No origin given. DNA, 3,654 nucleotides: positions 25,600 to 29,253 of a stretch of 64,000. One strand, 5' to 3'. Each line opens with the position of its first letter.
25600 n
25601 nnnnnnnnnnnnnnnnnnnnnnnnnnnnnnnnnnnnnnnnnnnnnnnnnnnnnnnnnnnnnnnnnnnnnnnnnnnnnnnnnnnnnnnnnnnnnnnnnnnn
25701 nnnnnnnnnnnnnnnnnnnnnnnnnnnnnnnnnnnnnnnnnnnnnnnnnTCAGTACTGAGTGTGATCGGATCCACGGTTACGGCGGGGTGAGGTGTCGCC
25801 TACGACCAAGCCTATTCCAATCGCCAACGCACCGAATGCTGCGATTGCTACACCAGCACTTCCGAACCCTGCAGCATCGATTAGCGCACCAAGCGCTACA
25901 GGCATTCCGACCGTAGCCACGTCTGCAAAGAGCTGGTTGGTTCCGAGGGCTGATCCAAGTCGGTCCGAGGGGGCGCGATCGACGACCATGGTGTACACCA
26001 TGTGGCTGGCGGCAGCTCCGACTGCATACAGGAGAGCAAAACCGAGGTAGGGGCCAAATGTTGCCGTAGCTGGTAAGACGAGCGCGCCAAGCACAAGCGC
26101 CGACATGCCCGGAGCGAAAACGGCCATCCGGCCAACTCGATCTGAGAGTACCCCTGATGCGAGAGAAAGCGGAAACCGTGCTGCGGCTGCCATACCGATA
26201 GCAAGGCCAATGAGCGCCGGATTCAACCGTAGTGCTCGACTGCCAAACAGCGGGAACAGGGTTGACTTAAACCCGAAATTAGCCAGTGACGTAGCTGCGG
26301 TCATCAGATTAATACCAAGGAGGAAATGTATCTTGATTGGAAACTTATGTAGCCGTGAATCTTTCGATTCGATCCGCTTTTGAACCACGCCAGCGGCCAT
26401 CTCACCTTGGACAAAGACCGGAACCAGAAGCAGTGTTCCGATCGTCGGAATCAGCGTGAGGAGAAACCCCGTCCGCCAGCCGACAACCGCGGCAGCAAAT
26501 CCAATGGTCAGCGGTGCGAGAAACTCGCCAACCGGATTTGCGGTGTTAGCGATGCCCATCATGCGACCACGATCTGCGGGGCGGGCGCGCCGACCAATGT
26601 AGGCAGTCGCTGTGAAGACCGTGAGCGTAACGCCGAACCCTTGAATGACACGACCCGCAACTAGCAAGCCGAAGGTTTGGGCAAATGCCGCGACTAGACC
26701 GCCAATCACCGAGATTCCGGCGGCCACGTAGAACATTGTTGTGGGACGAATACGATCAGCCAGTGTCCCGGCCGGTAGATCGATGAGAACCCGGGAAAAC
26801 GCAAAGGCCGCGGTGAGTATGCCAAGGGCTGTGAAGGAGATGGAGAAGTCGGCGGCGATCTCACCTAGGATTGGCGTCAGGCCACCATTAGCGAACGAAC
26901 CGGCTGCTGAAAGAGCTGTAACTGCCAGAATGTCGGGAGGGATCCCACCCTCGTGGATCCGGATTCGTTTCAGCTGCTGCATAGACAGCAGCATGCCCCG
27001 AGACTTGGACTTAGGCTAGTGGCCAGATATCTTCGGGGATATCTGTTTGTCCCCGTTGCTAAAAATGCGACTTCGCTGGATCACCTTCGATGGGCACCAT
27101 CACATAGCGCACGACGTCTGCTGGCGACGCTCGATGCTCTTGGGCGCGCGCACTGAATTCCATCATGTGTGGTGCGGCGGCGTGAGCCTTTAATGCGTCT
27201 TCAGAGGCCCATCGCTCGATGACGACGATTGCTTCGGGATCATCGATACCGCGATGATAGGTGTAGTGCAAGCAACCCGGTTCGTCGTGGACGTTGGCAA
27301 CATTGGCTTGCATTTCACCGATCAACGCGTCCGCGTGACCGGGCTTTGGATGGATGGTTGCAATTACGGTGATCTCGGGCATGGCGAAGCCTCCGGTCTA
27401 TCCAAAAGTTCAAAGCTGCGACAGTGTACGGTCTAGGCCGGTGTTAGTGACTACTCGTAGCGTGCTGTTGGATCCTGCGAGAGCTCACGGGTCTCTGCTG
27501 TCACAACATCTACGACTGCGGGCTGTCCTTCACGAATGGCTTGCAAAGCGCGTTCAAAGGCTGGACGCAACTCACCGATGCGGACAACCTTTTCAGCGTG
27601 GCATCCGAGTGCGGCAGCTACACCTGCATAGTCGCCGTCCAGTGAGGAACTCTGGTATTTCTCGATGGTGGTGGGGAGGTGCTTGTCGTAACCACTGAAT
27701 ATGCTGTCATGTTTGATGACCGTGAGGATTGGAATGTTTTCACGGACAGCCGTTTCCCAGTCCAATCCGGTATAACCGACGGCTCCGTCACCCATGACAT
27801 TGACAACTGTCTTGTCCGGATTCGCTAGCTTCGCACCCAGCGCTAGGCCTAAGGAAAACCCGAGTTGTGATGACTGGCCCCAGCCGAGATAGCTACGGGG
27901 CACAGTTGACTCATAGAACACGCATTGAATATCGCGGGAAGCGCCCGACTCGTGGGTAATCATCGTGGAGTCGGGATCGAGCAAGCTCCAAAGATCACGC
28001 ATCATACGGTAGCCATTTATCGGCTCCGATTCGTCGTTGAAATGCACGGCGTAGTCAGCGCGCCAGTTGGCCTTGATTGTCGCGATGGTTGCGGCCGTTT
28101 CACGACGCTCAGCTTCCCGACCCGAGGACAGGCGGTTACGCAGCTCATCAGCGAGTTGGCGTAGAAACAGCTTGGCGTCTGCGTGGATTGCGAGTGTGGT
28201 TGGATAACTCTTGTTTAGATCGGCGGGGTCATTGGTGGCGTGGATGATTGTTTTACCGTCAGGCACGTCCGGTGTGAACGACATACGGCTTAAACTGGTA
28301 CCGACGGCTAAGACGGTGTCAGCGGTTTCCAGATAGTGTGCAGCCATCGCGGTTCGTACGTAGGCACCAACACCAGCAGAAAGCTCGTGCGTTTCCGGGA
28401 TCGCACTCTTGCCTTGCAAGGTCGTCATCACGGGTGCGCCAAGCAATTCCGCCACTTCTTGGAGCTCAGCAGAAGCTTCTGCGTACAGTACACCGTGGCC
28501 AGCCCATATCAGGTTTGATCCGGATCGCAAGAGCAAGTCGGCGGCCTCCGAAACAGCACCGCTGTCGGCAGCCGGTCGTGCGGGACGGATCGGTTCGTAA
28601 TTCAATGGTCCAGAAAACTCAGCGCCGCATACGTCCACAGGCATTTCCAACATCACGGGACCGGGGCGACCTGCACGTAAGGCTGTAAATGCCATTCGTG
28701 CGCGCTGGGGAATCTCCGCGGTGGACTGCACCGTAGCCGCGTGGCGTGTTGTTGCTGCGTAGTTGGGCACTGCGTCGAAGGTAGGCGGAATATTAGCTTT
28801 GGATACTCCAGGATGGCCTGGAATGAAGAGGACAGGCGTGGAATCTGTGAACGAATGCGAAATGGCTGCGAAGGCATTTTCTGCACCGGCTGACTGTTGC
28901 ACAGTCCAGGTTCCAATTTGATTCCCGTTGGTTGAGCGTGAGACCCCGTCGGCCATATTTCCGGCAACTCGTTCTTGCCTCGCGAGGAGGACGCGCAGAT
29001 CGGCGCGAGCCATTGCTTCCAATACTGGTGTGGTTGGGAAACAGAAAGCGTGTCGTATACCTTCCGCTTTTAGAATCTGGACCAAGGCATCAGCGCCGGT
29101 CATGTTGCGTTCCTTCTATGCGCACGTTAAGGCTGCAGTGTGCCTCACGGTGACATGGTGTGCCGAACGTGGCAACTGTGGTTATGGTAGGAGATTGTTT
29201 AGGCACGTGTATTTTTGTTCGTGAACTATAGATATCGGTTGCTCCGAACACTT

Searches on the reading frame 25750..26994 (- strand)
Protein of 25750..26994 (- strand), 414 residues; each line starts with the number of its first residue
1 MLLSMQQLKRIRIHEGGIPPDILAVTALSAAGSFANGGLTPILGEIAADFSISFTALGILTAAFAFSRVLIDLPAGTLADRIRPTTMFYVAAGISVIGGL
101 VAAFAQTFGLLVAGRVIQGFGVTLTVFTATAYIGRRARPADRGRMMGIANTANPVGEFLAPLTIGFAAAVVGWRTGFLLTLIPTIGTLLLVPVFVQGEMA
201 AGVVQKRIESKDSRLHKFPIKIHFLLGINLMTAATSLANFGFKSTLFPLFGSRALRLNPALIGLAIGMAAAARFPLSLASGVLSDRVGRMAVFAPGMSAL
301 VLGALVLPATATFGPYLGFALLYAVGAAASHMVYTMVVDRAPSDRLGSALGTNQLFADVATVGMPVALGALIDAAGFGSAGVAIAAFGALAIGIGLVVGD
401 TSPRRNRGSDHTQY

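Call 7: search_protein_families(library=ncbifam, proteins=[window:25750-26994:-])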
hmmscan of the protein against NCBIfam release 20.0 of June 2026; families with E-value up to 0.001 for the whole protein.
window:25750-26994:- (414 aa): 28 families (the best 25 are shown)
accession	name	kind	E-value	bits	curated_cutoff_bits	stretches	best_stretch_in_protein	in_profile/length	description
NF008654.0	PRK11652.1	equivalog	8e-14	51.3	479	1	24-195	13-184/397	multidrug efflux MFS transporter EmrD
TIGR00880.1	2_A_01_02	superfamily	7.6e-13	48.8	131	1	58-194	1-137/141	multidrug resistance protein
TIGR00711.1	efflux_EmrB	subfamily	1.4e-11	43.8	230.2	1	43-198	25-180/485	DHA2 family efflux MFS transporter permease subunit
TIGR00893.1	2A0114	subfamily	2.7e-10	39.8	395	1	46-391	20-391/399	D-galactonate transporter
TIGR00894.1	2A0114euk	subfamily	3.2e-10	39.1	626.45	1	50-191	71-213/465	Na(+)-dependent inorganic phosphate cotransporter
NF053757.1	BclibactTpBcbE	equivalog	4.2e-10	39.1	600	1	21-199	3-186/394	bacillibactin exporter BcbE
NF052357.1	GlucTporGlcPStph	equivalog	1.3e-09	37.4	750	1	39-210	26-195/445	glucose transporter GlcP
TIGR00879.1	SP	subfamily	5.2e-09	35.2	237.8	1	55-192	99-242/510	sugar porter family MFS transporter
TIGR00881.1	2A0104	subfamily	7.4e-09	35.1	407.75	1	45-377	20-375/379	phosphoglycerate transporter protein PgtP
NF008661.1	PRK11663.1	subfamily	7.5e-09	35.1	564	1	39-186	49-196/439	MFS transporter family glucose-6-phosphate receptor UhpC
NF040856.1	FexB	exception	8.6e-09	34.7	950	1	33-227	27-212/469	chloramphenicol/florfenicol efflux MFS transporter FexB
TIGR00891.1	2A0112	subfamily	1.6e-06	27.5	552.9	1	43-190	35-184/405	sialate:H+ symport family MFS transporter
NF008270.1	PRK11043.1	equivalog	1.8e-06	27.4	430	1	26-264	11-243/382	purine nucleoside transporter PunC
TIGR00895.1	2A0115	subfamily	4.2e-06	25.9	418.55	1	42-191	39-189/398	aromatic acid/H+ symport family MFS transporter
TIGR00710.1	efflux_Bcr_CflA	subfamily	7.5e-06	25.6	200.9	1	39-245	24-228/385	Bcr/CflA family efflux MFS transporter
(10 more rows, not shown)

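Call 11: find_encoding_contigs(protein=window:25750-26994:-, flank=10000, max_places=6)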
Protein window:25750-26994:- (414 aa): 3 contigs read that carry it; 3 places shown.
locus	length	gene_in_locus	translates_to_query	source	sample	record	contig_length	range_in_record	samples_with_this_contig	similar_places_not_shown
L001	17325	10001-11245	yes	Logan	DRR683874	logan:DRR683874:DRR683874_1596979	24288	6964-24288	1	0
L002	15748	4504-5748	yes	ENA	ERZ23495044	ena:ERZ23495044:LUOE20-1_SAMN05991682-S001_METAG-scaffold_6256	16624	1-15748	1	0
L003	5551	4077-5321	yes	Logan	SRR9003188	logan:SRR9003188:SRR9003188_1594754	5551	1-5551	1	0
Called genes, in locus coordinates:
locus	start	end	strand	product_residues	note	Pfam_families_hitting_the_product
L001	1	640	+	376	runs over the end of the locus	PF01408:GFO_IDH_MocA, PF22725:GFO_IDH_MocA_C3 (weak)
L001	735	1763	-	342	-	PF01408:GFO_IDH_MocA, PF02894:GFO_IDH_MocA_C, PF22725:GFO_IDH_MocA_C3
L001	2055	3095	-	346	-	PF08240:ADH_N, PF16912:Glu_dehyd_C (faint), PF00107:ADH_zinc_N, PF13602:ADH_zinc_N_2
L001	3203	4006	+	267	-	PF00106:adh_short, PF08659:KR, PF13561:adh_short_C2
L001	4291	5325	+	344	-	PF01244:Peptidase_M19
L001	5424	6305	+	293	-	PF00248:Aldo_ket_red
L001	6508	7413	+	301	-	PF03417:AAT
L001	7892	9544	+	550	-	PF02776:TPP_enzyme_N, PF00205:TPP_enzyme_M, PF02775:TPP_enzyme_C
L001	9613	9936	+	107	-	PF03992:ABM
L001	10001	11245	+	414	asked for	PF07690:MFS_1, PF00083:Sugar_tr, PF07690:MFS_1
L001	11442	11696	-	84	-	-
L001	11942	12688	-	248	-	PF00106:adh_short, PF08659:KR, PF13561:adh_short_C2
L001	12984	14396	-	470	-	PF00206:Lyase_1, PF10415:FumaraseC_C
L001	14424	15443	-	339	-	PF02636:Methyltransf_28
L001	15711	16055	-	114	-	-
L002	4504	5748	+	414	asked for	PF07690:MFS_1, PF00083:Sugar_tr, PF07690:MFS_1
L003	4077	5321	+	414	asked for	PF07690:MFS_1, PF00083:Sugar_tr, PF07690:MFS_1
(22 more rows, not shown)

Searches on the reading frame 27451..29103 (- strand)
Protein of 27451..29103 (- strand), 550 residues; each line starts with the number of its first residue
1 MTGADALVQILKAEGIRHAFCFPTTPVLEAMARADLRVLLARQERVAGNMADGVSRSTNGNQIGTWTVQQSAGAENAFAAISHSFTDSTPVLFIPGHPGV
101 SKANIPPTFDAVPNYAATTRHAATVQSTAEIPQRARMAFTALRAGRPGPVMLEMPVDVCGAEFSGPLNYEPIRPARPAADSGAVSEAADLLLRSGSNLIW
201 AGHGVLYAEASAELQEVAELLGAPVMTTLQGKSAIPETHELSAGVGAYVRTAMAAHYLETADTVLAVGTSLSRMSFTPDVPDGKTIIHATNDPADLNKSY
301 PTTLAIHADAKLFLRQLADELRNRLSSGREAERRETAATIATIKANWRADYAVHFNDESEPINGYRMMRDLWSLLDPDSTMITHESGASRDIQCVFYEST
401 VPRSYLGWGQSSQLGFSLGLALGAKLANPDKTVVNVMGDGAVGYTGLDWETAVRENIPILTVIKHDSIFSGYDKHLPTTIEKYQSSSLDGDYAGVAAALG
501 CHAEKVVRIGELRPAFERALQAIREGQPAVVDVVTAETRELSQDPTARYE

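Call 7: search_protein_families(library=ncbifam, proteins=[window:27451-29103:-])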
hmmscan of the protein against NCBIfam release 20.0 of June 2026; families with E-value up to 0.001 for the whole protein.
window:27451-29103:- (550 aa): 51 families (the best 25 are shown)
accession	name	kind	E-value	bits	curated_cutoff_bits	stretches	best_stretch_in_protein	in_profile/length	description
NF004807.0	PRK06154.1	equivalog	3.9e-179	596.9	607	1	1-544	20-563/565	thiamine pyrophosphate-requiring protein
TIGR00118.1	acolac_lg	equivalog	2e-73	247.8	538.35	1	1-538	1-537/557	biosynthetic-type acetolactate synthase large subunit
NF004919.0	PRK06276.1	equivalog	4.4e-71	239.9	866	1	1-541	1-544/582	acetolactate synthase large subunit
NF006122.0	PRK08266.1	subfamily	3.5e-69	233.7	571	1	1-542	4-531/543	hypothetical protein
NF008431.0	PRK11269.1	equivalog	1.3e-68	232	791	1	1-541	4-561/591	glyoxylate carboligase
NF004710.0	PRK06048.1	equivalog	1.1e-65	222.1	976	1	1-537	8-539/561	acetolactate synthase large subunit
NF005713.0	PRK07525.1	subfamily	2.2e-62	211.3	620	1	1-542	6-567/592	sulfoacetaldehyde acetyltransferase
NF006052.0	PRK08199.1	subfamily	1.6e-61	208.3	539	1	2-537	9-539/559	thiamine pyrophosphate protein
NF006187.0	PRK08322.1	equivalog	2.1e-61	208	509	1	1-533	2-526/548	acetolactate synthase large subunit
NF004516.0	PRK05858.1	equivalog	9.7e-61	205.9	587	1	4-538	14-538/548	acetolactate synthase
NF004772.0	PRK06112.1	subfamily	3.3e-60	204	673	1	1-537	14-561/578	acetolactate synthase catalytic subunit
NF005039.0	PRK06456.1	equivalog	5.4e-60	203.5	868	1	2-533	3-542/572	acetolactate synthase large subunit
NF005712.0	PRK07524.1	subfamily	1.5e-59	201.9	500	1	2-538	4-532/536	5-guanidino-2-oxopentanoate decarboxylase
TIGR03457.1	sulphoacet_xsc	equivalog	3.1e-59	200.8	676.4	1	1-538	2-559/579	sulfoacetaldehyde acetyltransferase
TIGR01504.1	glyox_carbo_lig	equivalog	6.3e-59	200.1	711.2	1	1-535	3-554/589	glyoxylate carboligase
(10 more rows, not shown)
